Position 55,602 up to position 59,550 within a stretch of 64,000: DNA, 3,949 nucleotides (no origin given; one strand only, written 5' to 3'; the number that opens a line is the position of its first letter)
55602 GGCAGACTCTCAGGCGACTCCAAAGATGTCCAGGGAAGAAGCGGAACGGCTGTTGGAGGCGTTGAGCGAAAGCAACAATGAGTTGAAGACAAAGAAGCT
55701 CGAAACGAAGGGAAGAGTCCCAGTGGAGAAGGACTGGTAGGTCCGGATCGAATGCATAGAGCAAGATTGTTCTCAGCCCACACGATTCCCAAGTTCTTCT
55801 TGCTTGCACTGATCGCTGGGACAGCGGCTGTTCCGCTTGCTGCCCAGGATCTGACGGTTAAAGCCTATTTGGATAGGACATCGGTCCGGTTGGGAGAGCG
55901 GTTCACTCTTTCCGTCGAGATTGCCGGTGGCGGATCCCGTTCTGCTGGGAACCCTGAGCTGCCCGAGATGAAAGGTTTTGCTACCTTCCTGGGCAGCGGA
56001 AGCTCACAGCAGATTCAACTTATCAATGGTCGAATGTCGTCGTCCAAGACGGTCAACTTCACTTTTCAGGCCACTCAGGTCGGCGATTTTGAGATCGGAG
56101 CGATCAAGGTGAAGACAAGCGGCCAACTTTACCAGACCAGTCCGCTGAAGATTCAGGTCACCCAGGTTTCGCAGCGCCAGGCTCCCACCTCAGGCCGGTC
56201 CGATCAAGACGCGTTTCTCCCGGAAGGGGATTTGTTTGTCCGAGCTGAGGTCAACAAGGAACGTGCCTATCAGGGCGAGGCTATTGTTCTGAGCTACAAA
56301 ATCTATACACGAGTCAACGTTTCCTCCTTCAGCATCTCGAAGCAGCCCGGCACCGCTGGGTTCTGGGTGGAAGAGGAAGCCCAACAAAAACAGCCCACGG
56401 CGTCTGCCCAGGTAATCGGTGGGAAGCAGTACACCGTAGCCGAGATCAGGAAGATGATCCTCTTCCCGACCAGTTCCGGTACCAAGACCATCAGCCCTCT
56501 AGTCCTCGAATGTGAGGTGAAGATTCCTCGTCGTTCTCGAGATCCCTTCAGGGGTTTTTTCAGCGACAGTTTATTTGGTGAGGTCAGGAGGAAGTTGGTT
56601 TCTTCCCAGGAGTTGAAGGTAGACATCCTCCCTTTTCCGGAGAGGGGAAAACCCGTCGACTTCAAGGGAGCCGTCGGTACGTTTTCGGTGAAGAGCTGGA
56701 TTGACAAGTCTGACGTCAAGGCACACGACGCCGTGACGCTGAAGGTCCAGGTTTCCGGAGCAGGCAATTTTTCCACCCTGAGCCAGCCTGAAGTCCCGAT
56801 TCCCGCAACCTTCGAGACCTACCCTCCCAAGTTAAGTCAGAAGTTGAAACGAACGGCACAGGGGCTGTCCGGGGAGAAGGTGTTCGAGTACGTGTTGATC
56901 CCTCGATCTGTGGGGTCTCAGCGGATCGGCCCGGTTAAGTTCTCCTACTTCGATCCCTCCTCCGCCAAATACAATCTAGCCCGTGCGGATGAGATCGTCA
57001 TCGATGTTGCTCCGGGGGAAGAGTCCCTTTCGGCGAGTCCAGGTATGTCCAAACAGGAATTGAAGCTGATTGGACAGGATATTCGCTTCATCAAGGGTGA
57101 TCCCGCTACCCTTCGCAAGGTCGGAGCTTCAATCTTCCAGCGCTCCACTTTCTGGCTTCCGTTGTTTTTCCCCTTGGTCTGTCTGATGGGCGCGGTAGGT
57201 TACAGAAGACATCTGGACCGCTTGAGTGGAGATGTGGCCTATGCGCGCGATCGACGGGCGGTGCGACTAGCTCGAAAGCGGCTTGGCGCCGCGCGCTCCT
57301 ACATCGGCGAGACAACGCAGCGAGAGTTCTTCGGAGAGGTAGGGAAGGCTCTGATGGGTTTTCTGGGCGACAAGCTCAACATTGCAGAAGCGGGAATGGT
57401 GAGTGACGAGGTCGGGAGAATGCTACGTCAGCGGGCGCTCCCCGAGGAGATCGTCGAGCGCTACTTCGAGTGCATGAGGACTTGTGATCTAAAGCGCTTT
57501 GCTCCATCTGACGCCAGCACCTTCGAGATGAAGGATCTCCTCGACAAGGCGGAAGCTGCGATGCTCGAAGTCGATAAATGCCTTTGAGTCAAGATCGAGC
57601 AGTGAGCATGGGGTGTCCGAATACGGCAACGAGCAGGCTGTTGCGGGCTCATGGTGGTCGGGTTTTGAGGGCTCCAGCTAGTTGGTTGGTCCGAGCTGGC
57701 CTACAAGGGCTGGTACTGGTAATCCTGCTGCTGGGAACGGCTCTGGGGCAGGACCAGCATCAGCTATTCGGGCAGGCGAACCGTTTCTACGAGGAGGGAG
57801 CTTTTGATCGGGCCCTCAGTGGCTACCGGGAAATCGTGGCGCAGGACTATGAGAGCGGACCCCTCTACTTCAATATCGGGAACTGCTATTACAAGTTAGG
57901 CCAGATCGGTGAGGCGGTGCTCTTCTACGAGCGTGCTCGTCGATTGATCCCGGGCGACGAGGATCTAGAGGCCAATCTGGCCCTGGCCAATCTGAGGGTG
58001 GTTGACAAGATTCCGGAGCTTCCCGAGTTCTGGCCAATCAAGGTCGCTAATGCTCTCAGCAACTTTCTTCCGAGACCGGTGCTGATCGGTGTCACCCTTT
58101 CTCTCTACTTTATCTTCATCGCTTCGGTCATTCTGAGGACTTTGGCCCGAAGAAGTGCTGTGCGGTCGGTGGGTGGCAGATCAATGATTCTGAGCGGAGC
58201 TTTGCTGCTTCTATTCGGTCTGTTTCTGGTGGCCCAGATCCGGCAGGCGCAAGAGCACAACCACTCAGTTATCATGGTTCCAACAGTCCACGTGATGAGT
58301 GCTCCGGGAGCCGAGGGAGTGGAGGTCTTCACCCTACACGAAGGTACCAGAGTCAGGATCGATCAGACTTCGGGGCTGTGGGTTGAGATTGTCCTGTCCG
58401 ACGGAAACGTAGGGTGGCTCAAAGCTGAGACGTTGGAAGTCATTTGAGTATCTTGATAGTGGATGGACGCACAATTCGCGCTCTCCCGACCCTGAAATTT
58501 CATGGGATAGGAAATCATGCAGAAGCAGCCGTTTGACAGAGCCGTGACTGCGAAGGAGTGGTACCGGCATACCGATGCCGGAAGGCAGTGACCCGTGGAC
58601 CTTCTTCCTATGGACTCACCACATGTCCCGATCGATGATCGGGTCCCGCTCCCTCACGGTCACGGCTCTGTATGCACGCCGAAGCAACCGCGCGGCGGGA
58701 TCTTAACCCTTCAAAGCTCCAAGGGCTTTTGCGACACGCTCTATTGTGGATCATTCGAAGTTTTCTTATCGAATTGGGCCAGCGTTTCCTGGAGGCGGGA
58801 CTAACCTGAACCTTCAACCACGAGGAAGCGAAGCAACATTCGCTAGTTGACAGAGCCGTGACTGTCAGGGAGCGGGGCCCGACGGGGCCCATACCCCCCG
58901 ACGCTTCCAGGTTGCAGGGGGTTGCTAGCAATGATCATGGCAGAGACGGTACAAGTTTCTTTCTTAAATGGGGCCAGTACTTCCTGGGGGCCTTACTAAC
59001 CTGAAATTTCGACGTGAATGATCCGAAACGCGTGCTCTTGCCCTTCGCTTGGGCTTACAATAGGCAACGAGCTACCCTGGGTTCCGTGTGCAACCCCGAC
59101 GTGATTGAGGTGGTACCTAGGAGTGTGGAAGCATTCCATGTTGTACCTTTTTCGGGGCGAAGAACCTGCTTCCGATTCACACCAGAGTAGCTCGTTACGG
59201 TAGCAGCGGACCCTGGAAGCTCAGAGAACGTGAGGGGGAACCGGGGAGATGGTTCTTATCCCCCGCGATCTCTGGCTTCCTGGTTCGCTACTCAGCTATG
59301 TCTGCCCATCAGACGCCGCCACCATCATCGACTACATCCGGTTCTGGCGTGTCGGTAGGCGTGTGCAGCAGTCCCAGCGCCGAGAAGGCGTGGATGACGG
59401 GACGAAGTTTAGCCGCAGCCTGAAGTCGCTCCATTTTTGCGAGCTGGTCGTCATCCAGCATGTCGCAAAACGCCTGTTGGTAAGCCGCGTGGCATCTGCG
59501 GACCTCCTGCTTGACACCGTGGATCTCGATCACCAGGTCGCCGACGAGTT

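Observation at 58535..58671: S element: MITE-like long hairpin whose arms retain pairing through G-U wobble changes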

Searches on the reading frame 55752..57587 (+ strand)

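Call 14: search_protein_families(library=pfam, proteins=[window:55752-57587:+])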
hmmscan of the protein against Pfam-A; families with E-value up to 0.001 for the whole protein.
window:55752-57587:+ (611 aa): 1 family
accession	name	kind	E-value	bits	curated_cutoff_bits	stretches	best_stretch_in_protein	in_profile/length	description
PF13584.12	BatD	-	4.1e-39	133.6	24.1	3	40-136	3-92/92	BatD DUF11 like domain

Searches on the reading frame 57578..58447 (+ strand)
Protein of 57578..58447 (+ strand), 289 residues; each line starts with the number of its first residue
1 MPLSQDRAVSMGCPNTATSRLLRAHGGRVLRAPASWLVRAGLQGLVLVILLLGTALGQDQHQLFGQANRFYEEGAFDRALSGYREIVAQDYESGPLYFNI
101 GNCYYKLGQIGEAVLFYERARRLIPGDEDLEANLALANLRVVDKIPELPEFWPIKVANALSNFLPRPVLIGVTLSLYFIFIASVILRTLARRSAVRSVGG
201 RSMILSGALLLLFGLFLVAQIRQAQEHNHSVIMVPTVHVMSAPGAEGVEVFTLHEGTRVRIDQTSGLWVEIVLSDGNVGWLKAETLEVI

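Call 14: search_protein_families(library=pfam, proteins=[window:57578-58447:+])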
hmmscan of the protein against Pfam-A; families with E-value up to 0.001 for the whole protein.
window:57578-58447:+ (289 aa): 8 families
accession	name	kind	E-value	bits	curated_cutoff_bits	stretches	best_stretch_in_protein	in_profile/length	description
PF07719.23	TPR_2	-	2.5e-08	33.8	27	1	96-127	3-34/34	Tetratricopeptide repeat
PF00515.34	TPR_1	-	1.7e-07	31.2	27.8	1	96-126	3-33/34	Tetratricopeptide repeat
PF13432.12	TPR_16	-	6.4e-06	27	32.7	1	65-127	2-64/65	Tetratricopeptide repeat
PF14559.12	TPR_19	-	1.8e-05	25.4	25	1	71-131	2-62/68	Tetratricopeptide repeat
PF13181.12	TPR_8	-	0.00011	22.5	25.7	1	96-122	3-29/34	Tetratricopeptide repeat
PF08239.17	SH3_3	-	0.00024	21.7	27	1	241-286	7-53/54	Bacterial SH3 domain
PF13424.12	TPR_12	-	0.00027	21.5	30.1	1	76-123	26-74/77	Tetratricopeptide repeat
PF13428.12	TPR_14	-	0.00047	21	23.5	0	100-135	7-42/44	Tetratricopeptide repeat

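Call 44: find_homologous_proteins(query=window:57578-58447:+, max_evalue=1e-20)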
Query window:57578-58447:+ (289 aa): 205 proteins with E <= 1e-20 among 6441 candidates; the best 120 are listed.
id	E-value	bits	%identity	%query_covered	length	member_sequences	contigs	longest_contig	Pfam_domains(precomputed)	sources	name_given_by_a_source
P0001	2.3e-176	603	98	97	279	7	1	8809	PF14559.13,PF00515.35,PF13432.13,PF07719.24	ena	-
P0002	9.0e-160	548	90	97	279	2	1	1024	PF14559.13,PF00515.35,PF13432.13,PF07719.24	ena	-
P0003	2.6e-153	527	84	98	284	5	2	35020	PF00515.35,PF07719.24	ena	-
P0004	6.4e-144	496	82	97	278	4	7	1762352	PF00515.35,PF07719.24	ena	-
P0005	4.8e-141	487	79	97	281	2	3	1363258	PF14559.13,PF00515.35,PF13432.13,PF07719.24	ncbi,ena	-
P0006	4.4e-134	464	87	77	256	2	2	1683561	PF00515.35,PF07719.24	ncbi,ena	-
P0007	2.2e-130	452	74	97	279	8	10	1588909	PF00515.35,PF07719.24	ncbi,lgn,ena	-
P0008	3.2e-128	445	83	83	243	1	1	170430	PF00515.35,PF13432.13,PF07719.24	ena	-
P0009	5.8e-107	375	71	80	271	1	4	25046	PF00515.35,PF13432.13,PF07719.24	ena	-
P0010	4.5e-77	277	52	88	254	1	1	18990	PF13414.13,PF00515.35,PF13424.13,PF13432.13,PF13181.13,PF18348.8,PF07719.24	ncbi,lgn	ncbi:MAG: tetratricopeptide repeat protein [Acidobacteriota bacterium]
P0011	1.5e-73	266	52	85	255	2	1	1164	PF14559.13,PF13414.13,PF00515.35,PF07719.24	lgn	-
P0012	5.7e-70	254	48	84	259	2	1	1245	PF00515.35,PF13432.13,PF06347.20,PF08239.18,PF07719.24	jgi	-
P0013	7.2e-70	253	50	85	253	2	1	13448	PF00515.35,PF13432.13,PF08239.18,PF07719.24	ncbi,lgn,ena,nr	ncbi:MAG: tetratricopeptide repeat protein [Candidatus Aminicenantes bacterium]|nr:tetratricopeptide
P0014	1.7e-69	252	53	86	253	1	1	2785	PF13414.13,PF00515.35,PF13424.13,PF13176.13,PF13432.13,PF13181.13,PF07719.24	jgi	-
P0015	2.2e-69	252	50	85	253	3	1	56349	PF00515.35,PF13432.13,PF07719.24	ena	-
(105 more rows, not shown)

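Call 45: find_encoding_contigs(protein=P0004, flank=3000, max_places=1)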
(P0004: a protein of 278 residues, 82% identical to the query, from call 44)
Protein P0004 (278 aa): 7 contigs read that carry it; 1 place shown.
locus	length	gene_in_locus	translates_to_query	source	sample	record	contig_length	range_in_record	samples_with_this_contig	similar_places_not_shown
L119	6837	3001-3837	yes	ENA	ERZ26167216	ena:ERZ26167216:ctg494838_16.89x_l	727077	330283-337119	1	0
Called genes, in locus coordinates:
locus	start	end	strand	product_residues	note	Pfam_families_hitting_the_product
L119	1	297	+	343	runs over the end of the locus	PF07584:BatA, PF00092:VWA, PF13519:VWA_2, PF13768:VWA_3 (faint)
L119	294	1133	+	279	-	PF07719:TPR_2 (weak), PF13432:TPR_16, PF13414:TPR_11, PF14559:TPR_19, PF13424:TPR_12, PF13432:TPR_16 (weak), PF00515:TPR_1, PF07719:TPR_2, +7 more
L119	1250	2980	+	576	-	PF13584:BatD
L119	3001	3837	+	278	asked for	PF00515:TPR_1 (weak), PF07719:TPR_2 (weak)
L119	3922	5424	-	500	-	PF00005:ABC_tran, PF13304:AAA_21 (faint), PF13555:AAA_29 (weak), PF02463:SMC_N (weak)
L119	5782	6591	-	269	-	-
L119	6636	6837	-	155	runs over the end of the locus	-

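Call 46: find_encoding_contigs(protein=P0005, flank=3000, max_places=1)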
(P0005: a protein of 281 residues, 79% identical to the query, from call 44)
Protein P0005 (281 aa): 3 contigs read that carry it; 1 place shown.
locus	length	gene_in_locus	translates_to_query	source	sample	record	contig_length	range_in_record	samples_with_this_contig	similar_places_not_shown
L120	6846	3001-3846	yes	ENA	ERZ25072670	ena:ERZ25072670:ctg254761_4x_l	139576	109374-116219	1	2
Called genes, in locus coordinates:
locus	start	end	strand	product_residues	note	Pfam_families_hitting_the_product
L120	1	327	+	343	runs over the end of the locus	PF07584:BatA (weak), PF00092:VWA, PF13519:VWA_2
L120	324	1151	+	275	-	PF07719:TPR_2 (weak), PF13414:TPR_11, PF13432:TPR_16, PF14559:TPR_19, PF13424:TPR_12, PF13432:TPR_16 (weak), PF00515:TPR_1, PF07719:TPR_2, +6 more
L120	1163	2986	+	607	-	PF13584:BatD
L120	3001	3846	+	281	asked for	PF13432:TPR_16, PF14559:TPR_19 (weak), PF00515:TPR_1 (weak), PF07719:TPR_2 (weak)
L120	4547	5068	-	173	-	PF13801:Metal_resist (weak)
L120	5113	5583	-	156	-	-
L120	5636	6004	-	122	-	-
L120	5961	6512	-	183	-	PF04542:Sigma70_r2, PF08281:Sigma70_r4_2, PF04545:Sigma70_r4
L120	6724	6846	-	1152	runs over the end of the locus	PF06439:3keto-disac_hyd, PF23500:DUF7133, PF13646:HEAT_2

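Call 47: find_encoding_contigs(protein=P0007, flank=3000, max_places=1)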
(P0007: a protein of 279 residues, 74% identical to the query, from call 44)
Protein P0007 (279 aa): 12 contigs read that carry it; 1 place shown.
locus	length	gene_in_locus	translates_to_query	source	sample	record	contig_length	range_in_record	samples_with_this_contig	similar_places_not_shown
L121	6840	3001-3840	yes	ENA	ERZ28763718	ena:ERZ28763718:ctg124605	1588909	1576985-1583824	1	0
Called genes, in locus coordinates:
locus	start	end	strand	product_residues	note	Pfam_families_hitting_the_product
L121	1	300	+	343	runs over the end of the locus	PF07584:BatA (weak), PF00092:VWA, PF13519:VWA_2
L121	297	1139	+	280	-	PF13432:TPR_16, PF13414:TPR_11, PF14559:TPR_19, PF13424:TPR_12, PF13432:TPR_16 (weak), PF00515:TPR_1, PF07719:TPR_2 (weak), PF13414:TPR_11 (weak), +3 more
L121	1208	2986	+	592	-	PF13584:BatD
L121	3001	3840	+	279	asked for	PF00515:TPR_1 (faint), PF07719:TPR_2 (faint)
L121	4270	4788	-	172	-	-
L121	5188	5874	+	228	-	PF14236:DruA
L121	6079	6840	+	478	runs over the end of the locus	-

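Call 48: find_encoding_contigs(protein=P0003, flank=3000, max_places=1)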
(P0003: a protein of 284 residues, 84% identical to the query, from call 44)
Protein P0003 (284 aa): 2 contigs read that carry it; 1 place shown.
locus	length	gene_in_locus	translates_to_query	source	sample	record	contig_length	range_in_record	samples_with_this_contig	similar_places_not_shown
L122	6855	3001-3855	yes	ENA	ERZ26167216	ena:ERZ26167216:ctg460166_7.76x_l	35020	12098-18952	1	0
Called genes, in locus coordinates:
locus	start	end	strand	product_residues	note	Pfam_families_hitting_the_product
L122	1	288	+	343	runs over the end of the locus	PF07584:BatA (weak), PF00092:VWA, PF13519:VWA_2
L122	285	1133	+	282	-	PF13432:TPR_16, PF13414:TPR_11, PF14559:TPR_19, PF13424:TPR_12, PF13432:TPR_16 (weak), PF00515:TPR_1, PF07719:TPR_2, PF13181:TPR_8 (weak), +6 more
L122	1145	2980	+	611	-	PF13584:BatD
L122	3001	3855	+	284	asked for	PF07719:TPR_2 (weak), PF00515:TPR_1 (weak)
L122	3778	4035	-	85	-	-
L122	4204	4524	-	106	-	-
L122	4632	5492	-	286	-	PF14236:DruA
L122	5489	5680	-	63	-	-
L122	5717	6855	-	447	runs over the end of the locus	PF03050:DDE_Tnp_IS66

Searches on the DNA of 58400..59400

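Call 59: search_rna_families(source=window, start=58400, end=59400, threshold=evalue, max_evalue=1, show_alignments=1)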
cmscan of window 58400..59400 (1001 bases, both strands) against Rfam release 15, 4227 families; matches with E-value up to 1: 0.
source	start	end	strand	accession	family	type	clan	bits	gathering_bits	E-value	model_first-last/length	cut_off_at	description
